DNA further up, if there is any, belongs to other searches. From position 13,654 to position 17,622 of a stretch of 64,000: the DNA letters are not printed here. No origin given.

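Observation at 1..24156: Tandem array of six paralogous giant YfhO-like membrane-protein genes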

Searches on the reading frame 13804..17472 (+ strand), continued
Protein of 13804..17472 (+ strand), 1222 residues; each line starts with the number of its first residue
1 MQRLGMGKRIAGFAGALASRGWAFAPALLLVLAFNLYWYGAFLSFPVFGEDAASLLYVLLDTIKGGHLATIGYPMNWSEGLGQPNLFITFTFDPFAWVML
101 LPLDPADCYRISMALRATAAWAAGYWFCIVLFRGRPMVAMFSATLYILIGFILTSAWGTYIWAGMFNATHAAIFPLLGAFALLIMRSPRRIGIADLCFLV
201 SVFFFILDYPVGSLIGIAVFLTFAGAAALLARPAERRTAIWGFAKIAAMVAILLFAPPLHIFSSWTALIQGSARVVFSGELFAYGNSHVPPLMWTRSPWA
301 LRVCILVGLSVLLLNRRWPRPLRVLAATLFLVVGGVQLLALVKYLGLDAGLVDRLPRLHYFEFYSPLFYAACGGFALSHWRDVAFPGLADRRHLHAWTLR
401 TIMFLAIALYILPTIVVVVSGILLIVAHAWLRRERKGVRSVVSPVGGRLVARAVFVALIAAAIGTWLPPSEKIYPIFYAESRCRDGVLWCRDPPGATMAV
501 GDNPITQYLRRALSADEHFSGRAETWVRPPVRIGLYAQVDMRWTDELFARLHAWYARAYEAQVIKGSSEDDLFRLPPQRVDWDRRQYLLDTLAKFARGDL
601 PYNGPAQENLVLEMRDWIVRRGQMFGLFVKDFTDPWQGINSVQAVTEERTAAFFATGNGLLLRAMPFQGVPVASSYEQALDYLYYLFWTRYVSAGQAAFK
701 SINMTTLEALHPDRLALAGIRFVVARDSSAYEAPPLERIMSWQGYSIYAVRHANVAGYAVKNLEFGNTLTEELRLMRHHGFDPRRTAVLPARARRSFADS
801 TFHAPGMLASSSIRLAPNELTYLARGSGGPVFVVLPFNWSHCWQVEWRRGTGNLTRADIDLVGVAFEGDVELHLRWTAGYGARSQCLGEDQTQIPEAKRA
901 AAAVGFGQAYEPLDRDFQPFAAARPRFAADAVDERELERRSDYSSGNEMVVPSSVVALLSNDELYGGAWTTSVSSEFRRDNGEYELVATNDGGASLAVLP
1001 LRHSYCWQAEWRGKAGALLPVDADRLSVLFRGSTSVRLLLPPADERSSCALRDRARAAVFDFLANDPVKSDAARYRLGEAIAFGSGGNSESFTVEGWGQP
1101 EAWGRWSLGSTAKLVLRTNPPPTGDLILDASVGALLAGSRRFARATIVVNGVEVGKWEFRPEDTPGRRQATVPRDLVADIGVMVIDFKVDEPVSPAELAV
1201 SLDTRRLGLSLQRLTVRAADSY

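Call 106: search_solved_structures(query=A2, max_evalue=10)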
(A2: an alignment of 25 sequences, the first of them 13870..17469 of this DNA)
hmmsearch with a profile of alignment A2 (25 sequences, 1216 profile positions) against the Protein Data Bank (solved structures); distinct sequences matched with E-value up to 10: 12.
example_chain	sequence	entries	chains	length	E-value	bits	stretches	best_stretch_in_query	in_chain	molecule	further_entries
6fk6_A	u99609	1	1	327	0.3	11.9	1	394-481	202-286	Rhodopsin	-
6fkb_A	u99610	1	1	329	0.31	11.9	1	394-481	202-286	Rhodopsin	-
3c9m_A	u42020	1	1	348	0.34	11.7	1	394-481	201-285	Rhodopsin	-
2x72_A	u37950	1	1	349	0.34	11.7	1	394-481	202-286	RHODOPSIN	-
2j4y_A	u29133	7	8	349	0.34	11.7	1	394-481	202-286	RHODOPSIN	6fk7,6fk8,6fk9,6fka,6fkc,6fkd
4bey_A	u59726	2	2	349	0.34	11.7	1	394-481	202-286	Rhodopsin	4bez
5dys_A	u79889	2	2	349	0.34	11.7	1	394-481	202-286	Rhodopsin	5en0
6z0l_A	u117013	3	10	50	0.48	11.2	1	763-794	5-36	Positive Strand | 'Positive' Strand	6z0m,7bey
6z0m_B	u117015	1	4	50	0.52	11.1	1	763-796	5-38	Cys-Ncap strand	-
6z0l_B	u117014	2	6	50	0.76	10.5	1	764-796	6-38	Cys-N2 Strand | 'Cys-N2-SO3-' Strand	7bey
6qno_R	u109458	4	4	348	0.77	10.5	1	394-481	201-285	Rhodopsin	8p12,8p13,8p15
4a4m_A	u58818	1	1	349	0.78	10.5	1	394-481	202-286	RHODOPSIN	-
